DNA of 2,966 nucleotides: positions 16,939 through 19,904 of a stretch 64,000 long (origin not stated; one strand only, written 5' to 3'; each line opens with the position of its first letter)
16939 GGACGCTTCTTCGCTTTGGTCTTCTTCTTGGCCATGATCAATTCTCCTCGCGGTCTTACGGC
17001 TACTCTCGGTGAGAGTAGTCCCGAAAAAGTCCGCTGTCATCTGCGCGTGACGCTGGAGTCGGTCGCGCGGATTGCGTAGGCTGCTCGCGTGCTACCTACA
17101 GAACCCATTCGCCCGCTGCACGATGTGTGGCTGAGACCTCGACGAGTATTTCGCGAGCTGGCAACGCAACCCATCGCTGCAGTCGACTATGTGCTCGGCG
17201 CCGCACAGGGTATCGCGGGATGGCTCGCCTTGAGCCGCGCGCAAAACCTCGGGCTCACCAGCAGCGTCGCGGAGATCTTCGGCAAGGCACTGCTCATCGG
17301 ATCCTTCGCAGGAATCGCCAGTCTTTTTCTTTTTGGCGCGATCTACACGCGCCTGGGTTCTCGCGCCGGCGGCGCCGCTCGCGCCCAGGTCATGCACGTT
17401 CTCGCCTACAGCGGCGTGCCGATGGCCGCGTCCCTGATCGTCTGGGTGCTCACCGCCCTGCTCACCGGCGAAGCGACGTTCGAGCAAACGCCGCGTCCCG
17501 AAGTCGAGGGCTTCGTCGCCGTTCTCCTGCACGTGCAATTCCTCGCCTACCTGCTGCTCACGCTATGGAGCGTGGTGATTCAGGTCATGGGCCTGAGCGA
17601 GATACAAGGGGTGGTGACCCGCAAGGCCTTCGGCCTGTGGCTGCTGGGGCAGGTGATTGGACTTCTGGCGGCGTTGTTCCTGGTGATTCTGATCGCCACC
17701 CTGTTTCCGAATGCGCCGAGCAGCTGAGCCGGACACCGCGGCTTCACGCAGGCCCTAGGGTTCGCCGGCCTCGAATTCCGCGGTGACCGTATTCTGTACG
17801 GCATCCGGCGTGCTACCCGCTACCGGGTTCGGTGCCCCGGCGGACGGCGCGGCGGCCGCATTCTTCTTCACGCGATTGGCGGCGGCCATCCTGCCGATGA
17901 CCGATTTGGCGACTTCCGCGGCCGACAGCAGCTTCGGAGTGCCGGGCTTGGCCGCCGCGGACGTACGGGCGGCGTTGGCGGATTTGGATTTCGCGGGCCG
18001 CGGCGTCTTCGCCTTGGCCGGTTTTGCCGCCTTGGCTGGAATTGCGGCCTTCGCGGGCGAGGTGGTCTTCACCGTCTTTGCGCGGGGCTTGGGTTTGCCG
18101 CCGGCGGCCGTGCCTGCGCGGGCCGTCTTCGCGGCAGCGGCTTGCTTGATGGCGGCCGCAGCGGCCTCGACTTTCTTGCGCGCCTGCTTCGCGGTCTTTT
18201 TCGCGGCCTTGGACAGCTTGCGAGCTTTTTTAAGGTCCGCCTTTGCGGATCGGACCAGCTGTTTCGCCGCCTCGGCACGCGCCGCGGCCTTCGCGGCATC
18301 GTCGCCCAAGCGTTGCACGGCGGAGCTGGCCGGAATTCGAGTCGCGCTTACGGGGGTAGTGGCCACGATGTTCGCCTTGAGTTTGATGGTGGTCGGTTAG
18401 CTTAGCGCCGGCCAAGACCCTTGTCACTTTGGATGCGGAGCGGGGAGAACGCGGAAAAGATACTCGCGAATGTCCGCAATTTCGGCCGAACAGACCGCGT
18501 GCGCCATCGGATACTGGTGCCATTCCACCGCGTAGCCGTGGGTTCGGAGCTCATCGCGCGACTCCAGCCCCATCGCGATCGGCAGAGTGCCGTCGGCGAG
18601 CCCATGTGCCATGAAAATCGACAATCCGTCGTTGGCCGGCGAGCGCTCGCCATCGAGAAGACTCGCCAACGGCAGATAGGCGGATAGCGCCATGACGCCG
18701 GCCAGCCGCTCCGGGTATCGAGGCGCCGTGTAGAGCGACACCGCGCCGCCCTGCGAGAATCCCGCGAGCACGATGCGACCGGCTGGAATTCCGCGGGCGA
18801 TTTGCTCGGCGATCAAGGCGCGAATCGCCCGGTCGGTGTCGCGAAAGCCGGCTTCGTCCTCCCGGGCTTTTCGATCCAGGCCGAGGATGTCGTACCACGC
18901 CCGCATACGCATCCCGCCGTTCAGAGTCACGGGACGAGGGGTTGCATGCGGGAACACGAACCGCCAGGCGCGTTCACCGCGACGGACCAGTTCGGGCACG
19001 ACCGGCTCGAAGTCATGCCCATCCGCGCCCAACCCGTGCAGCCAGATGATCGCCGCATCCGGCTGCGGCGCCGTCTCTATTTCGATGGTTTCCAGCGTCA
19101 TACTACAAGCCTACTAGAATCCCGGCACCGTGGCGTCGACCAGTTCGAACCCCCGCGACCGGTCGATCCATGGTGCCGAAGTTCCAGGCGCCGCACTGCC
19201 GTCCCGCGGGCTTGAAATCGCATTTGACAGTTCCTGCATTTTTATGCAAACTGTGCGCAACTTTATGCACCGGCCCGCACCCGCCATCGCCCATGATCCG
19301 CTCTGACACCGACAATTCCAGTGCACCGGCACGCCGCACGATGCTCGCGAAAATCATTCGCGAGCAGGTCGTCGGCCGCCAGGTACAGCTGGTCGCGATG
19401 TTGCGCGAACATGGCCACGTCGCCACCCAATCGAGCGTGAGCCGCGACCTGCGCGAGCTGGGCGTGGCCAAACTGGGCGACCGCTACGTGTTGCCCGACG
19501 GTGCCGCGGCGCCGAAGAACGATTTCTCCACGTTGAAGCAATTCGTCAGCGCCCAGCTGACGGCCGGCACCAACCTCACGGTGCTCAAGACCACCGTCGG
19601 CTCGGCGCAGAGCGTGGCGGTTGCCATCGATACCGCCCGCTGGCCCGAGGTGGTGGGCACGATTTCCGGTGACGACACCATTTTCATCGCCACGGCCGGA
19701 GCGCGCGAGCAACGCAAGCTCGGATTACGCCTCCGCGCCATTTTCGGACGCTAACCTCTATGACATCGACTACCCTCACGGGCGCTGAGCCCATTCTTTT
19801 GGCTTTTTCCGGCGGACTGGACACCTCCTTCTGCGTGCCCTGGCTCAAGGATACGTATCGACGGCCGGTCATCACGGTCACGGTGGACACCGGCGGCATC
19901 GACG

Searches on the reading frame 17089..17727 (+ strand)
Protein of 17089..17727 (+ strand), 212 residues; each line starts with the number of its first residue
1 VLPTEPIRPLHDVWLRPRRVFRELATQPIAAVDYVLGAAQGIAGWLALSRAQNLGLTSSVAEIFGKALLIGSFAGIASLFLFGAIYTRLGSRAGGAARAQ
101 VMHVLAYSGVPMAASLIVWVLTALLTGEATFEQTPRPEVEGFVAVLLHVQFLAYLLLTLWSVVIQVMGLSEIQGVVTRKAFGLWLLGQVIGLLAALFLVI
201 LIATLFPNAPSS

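Call 55: search_protein_families(library=pfam, proteins=[window:17089-17727:+], max_evalue=0.00001)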
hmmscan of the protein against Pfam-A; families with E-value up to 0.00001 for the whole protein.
window:17089-17727:+ (212 aa): 1 family
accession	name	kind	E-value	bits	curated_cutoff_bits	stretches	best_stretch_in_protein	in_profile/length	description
PF04893.22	Yip1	-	6.5e-08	33.1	28.6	1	12-195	2-168/173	Yip1 domain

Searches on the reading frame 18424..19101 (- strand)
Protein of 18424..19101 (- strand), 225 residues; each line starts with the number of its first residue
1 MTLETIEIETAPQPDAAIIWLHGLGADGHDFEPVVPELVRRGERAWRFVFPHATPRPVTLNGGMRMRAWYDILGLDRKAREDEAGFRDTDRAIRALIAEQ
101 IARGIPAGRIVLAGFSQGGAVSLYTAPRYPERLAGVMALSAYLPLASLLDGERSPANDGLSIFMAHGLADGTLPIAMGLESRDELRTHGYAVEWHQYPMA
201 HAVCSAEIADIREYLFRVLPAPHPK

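Call 56: search_protein_families(library=pfam, proteins=[window:18424-19101:-], max_evalue=0.00001)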
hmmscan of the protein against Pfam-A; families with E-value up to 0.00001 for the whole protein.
window:18424-19101:- (225 aa): 2 families
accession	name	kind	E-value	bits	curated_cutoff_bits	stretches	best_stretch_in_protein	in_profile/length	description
PF02230.22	Abhydrolase_2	-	7.5e-50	170.2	23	1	12-215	11-213/217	Phospholipase/Carboxylesterase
PF00561.26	Abhydrolase_1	-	2.8e-08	34.2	25.8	1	17-143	2-103/245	alpha/beta hydrolase fold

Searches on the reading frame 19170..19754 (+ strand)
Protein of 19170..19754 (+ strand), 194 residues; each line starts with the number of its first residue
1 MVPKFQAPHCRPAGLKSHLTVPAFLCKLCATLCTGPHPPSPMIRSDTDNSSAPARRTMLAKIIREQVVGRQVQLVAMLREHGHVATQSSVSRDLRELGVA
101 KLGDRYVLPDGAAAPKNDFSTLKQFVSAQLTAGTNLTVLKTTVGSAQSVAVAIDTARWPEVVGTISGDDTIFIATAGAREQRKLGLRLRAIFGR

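Call 56: search_protein_families(library=pfam, proteins=[window:19170-19754:+], max_evalue=0.00001)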
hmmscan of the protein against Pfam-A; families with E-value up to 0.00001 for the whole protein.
window:19170-19754:+ (194 aa): 2 families
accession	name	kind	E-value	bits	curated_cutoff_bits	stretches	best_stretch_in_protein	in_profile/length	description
PF02863.23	Arg_repressor_C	-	1.9e-17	63.3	25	1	132-184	10-62/68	Arginine repressor, C-terminal domain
PF01316.27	Arg_repressor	-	3e-12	46.6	27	1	55-103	6-54/70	Arginine repressor, DNA binding domain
